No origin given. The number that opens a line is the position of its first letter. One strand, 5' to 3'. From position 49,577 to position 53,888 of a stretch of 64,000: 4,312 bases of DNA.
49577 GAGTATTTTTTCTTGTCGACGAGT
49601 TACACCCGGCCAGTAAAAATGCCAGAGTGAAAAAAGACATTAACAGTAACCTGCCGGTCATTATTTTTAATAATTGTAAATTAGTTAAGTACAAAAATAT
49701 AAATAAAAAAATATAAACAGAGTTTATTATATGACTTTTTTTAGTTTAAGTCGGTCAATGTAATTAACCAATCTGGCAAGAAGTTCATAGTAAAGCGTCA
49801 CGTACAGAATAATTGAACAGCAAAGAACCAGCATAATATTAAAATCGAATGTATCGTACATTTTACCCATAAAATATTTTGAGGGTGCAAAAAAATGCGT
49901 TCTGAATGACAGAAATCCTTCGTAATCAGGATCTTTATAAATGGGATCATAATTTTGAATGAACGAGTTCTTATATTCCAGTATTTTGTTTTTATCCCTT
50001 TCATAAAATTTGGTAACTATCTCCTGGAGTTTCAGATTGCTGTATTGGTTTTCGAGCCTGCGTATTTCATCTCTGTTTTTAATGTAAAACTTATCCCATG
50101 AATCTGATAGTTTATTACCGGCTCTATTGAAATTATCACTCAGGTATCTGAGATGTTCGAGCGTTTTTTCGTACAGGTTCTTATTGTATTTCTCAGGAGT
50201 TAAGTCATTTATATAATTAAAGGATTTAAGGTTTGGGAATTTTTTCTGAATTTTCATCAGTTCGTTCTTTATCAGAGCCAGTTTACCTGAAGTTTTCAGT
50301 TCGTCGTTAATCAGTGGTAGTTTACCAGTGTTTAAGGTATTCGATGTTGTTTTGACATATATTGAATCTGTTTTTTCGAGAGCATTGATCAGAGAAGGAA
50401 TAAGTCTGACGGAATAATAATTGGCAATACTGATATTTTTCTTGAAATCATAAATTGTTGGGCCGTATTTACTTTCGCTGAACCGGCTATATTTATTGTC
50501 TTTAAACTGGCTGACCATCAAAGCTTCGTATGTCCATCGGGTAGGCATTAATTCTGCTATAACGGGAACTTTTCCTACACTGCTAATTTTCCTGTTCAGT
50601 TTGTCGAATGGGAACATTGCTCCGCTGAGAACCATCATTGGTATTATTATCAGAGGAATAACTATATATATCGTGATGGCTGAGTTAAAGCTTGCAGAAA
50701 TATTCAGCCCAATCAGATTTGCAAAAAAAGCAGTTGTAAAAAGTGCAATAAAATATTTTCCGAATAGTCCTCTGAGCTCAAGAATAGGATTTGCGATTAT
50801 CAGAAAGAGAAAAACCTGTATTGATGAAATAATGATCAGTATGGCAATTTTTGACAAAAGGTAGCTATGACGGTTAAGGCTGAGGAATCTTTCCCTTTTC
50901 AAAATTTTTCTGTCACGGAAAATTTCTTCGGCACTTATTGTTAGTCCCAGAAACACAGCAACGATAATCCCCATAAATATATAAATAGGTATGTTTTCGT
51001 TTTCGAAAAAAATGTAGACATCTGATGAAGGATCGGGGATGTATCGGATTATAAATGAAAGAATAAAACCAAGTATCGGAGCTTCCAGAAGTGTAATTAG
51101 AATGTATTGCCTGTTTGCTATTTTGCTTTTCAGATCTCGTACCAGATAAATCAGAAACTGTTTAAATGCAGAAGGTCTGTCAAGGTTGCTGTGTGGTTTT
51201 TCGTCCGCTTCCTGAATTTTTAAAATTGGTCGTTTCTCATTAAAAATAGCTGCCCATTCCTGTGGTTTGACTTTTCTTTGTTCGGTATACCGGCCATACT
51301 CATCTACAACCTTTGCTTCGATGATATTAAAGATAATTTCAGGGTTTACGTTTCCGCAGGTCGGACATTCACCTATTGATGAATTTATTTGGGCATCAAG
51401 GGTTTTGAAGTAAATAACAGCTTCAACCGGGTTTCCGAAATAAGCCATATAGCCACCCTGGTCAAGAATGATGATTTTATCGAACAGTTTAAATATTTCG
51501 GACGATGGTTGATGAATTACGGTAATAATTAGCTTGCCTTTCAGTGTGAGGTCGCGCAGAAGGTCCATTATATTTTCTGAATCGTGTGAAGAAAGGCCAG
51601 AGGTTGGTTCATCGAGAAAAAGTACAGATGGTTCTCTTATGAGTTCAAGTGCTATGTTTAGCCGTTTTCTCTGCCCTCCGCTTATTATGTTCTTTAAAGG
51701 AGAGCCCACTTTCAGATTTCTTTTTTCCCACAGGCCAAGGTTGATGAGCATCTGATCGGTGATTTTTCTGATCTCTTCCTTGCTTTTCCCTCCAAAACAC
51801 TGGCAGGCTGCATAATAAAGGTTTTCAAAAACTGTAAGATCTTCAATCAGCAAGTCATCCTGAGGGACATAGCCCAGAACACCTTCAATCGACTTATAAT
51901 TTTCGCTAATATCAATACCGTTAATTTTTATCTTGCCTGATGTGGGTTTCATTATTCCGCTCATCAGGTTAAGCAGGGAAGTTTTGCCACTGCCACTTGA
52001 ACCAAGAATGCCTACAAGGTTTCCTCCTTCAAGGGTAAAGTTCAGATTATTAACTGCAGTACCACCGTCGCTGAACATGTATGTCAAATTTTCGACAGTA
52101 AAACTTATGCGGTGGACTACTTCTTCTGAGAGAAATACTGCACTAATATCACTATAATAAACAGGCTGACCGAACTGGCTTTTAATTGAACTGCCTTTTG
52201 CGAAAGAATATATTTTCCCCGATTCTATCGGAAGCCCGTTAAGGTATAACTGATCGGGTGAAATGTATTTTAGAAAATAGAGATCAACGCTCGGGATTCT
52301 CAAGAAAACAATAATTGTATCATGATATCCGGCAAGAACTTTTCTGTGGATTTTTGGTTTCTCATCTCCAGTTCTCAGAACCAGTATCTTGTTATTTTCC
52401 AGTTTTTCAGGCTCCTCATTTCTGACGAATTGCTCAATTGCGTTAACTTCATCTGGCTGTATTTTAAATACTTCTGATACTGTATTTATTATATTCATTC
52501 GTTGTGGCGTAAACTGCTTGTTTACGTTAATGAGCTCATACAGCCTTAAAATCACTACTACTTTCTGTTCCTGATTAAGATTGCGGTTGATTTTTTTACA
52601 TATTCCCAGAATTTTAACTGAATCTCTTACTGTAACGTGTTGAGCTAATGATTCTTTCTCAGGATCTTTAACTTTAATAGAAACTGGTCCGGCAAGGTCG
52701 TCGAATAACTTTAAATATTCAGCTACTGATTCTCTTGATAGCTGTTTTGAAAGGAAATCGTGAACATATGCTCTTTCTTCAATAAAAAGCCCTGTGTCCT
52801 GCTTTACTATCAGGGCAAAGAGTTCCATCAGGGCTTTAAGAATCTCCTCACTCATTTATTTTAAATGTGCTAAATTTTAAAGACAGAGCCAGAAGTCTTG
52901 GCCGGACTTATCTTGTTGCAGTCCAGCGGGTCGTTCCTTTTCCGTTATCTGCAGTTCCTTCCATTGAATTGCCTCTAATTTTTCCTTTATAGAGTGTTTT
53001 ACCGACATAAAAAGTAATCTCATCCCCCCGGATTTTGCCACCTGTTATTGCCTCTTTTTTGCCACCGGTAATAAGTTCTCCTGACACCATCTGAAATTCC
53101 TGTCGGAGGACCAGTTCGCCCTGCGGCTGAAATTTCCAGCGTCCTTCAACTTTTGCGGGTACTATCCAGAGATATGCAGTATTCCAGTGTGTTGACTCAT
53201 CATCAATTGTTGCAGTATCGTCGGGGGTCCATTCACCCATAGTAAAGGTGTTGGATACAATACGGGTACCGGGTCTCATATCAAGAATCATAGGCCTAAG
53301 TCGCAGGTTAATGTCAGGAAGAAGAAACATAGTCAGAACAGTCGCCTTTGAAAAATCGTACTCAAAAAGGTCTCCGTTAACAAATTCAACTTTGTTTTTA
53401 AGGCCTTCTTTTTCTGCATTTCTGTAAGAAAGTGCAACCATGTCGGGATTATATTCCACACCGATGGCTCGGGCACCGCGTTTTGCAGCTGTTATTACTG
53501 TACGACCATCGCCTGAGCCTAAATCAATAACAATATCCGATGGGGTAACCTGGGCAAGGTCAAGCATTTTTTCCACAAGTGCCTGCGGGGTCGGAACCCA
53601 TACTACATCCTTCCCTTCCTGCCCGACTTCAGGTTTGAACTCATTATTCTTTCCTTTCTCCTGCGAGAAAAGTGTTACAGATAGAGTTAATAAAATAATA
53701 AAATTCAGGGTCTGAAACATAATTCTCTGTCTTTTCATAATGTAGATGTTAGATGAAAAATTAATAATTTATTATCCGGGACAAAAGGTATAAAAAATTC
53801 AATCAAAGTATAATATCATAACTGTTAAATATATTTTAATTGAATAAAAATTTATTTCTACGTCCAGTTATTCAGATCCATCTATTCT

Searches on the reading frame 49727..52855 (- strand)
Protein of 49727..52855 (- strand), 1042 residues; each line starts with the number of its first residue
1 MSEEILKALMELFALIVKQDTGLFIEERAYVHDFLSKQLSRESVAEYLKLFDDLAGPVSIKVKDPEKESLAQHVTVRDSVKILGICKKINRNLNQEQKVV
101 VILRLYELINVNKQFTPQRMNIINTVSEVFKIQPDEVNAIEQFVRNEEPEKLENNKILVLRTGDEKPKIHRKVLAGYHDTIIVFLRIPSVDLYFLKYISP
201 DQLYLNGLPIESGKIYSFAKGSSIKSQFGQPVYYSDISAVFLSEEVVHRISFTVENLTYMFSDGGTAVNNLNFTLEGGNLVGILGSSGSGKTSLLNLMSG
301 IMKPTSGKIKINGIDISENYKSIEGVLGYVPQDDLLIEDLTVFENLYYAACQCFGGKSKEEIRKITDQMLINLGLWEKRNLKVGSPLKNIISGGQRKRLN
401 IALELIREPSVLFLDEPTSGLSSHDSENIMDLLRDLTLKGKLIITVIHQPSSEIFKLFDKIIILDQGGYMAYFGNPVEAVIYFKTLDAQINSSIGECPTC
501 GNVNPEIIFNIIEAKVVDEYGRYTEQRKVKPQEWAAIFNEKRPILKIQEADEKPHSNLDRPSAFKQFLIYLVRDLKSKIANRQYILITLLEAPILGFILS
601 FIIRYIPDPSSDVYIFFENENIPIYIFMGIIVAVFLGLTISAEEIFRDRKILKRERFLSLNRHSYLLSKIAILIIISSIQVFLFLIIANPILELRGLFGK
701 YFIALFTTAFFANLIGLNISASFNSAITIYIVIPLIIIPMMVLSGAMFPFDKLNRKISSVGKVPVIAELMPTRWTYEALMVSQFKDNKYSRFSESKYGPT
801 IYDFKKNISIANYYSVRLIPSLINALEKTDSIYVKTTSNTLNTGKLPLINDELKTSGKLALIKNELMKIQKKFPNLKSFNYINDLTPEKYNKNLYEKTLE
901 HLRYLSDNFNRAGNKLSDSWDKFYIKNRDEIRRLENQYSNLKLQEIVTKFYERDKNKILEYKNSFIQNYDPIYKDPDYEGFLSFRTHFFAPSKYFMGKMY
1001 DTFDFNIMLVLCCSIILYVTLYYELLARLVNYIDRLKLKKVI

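Call 62: search_protein_families(library=pfam, proteins=[window:49727-52855:-], max_evalue=0.00001)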
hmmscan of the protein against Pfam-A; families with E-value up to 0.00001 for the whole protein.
window:49727-52855:- (1042 aa): 4 families
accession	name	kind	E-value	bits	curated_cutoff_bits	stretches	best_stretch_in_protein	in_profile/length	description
PF00005.33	ABC_tran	-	2.9e-33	115.8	25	1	268-419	1-137/137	ABC transporter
PF01061.29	ABC2_membrane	-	6.1e-25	88.4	26.9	1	566-784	2-211/211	ABC-2 type transporter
PF12698.13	ABC2_membrane_3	-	1.7e-09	37.7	31.6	1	624-780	163-316/347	ABC-2 family transporter protein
PF19055.6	ABC2_membrane_7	-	1.3e-07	31.3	22.7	0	448-492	1-45/410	ABC-2 type transporter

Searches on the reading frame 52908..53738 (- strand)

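Call 83: search_protein_families(library=pfam, proteins=[window:52908-53738:-], max_evalue=0.0001)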
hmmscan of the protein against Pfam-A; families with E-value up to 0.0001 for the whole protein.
window:52908-53738:- (276 aa): 7 families
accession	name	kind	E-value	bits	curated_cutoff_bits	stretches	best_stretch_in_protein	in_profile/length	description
PF13847.12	Methyltransf_31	-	2.8e-10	40.5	27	1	69-191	6-130/145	Methyltransferase domain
PF13649.12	Methyltransf_25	-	5.1e-10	40.3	27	1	70-136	1-67/97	Methyltransferase domain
PF08123.19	DOT1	-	7.8e-08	32.5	23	1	50-163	26-157/205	Histone methylation protein DOT1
PF09445.16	Methyltransf_15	-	1.6e-07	31.5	22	1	69-126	3-60/165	RNA cap guanine-N2 methyltransferase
PF08241.18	Methyltransf_11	-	1.7e-06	29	21.2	1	72-133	2-60/95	Methyltransferase domain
PF01555.25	N6_N4_Mtase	-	3.6e-06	27.5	26.7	1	49-104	165-219/221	DNA methylase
PF01135.25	PCMT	-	2e-05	24.9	20.3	1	54-123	61-132/210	Protein-L-isoaspartate(D-aspartate) O-methyltransferase (PCMT)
